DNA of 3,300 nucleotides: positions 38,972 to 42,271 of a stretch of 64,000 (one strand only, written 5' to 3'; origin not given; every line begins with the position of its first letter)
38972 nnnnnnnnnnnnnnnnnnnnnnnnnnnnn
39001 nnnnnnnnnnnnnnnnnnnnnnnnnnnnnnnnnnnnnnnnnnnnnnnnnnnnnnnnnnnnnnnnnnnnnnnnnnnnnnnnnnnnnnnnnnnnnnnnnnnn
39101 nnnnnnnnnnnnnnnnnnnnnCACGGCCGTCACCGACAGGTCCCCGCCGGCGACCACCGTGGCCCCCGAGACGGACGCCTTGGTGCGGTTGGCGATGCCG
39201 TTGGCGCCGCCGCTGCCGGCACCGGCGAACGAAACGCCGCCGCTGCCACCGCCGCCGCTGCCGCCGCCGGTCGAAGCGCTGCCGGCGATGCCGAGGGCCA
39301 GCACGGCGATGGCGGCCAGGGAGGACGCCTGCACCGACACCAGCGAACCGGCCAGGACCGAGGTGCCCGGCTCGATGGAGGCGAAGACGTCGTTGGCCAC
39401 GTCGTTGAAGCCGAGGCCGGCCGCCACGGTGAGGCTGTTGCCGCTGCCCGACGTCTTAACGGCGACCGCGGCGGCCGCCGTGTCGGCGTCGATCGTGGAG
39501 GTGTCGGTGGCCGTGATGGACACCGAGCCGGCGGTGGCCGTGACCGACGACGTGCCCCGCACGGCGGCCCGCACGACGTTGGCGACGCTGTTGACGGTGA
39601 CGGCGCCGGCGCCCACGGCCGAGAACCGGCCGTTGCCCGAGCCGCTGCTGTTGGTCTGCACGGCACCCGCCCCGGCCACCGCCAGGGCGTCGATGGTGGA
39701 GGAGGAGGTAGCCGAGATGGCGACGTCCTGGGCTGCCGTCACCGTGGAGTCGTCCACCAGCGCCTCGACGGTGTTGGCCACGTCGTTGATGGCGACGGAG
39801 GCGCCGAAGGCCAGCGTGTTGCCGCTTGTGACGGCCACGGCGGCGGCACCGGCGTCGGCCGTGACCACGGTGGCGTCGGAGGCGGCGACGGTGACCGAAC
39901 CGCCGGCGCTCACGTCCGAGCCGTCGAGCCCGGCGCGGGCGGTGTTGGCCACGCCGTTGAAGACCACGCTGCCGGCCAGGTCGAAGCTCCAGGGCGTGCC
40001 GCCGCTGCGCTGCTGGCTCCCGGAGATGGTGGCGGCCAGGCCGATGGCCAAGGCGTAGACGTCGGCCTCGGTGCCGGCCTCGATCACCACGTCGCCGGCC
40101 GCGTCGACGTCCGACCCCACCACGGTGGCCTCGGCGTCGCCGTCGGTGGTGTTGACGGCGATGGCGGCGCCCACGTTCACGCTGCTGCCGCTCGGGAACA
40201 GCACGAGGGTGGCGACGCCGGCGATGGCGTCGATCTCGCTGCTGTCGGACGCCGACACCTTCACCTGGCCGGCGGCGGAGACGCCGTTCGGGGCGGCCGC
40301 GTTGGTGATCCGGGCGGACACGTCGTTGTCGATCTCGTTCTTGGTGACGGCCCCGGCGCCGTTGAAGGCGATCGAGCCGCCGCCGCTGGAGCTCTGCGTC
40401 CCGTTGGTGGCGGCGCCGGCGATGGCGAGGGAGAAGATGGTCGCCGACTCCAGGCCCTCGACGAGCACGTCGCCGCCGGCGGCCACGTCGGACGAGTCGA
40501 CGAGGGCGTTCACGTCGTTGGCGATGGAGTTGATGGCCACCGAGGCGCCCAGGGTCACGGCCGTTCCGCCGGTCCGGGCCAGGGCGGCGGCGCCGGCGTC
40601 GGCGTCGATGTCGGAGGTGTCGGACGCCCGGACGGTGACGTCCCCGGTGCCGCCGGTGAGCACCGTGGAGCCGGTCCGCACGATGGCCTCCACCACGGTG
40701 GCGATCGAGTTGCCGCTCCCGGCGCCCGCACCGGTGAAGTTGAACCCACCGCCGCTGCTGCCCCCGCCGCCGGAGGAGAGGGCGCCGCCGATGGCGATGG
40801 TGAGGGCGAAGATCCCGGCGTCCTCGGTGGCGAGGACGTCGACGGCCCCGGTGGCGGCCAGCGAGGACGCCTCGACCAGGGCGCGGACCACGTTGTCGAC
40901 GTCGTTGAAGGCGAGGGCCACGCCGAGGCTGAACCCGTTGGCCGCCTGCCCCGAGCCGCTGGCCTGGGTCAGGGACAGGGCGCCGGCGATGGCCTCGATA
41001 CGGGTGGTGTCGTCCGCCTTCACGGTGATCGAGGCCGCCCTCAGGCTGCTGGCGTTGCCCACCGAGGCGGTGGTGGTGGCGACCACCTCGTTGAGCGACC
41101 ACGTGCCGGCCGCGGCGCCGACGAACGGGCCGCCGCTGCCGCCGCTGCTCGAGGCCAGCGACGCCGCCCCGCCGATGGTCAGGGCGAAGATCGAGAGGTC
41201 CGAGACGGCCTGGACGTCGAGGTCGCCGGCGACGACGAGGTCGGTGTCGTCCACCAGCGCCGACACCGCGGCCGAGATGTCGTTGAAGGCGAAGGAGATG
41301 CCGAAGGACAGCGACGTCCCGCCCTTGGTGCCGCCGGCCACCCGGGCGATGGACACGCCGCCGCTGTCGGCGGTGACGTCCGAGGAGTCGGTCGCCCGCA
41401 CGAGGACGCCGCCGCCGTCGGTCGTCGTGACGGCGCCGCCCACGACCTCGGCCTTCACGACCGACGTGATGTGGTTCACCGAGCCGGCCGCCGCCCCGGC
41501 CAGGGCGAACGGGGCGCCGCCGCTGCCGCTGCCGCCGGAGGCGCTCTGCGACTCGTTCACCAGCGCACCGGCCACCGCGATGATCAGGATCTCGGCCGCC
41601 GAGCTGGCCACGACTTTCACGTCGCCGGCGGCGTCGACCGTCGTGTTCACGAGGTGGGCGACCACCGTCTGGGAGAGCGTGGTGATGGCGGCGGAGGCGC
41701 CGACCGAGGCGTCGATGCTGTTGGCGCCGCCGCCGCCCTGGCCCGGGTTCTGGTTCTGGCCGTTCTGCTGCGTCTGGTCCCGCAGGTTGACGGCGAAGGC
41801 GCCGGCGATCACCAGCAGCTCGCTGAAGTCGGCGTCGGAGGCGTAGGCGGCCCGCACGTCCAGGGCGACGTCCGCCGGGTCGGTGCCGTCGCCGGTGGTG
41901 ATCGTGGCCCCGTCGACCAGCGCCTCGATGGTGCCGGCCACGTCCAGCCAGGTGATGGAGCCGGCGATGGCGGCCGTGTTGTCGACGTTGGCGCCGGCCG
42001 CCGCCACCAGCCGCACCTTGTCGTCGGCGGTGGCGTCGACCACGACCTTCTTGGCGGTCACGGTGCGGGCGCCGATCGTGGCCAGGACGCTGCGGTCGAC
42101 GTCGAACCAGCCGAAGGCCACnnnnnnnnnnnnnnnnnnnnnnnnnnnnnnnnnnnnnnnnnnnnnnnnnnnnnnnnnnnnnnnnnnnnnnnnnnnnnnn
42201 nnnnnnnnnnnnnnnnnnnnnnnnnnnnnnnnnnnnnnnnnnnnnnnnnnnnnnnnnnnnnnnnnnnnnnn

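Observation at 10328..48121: One uninterrupted 37,794-nt ORF: a 12,597-residue secreted giant protein filling 59 percent of the window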

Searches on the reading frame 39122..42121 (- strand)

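Call 7: search_protein_families(library=pfam, proteins=[window:39122-42121:-], max_evalue=0.01)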
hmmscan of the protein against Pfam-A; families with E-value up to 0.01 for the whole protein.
window:39122-42121:- (1000 aa): 0 families

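Call 24: search_protein_families(library=ncbifam, proteins=[window:39122-42121:-], max_evalue=0.01)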
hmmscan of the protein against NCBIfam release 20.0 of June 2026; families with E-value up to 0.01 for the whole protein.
window:39122-42121:- (1000 aa): 1 family
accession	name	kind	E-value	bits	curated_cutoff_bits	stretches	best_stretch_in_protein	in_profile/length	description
NF012206.1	LktA_tand_53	repeat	1.6e-100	329.2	50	14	769-820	2-53/53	tandem repeat-containing filamentous protein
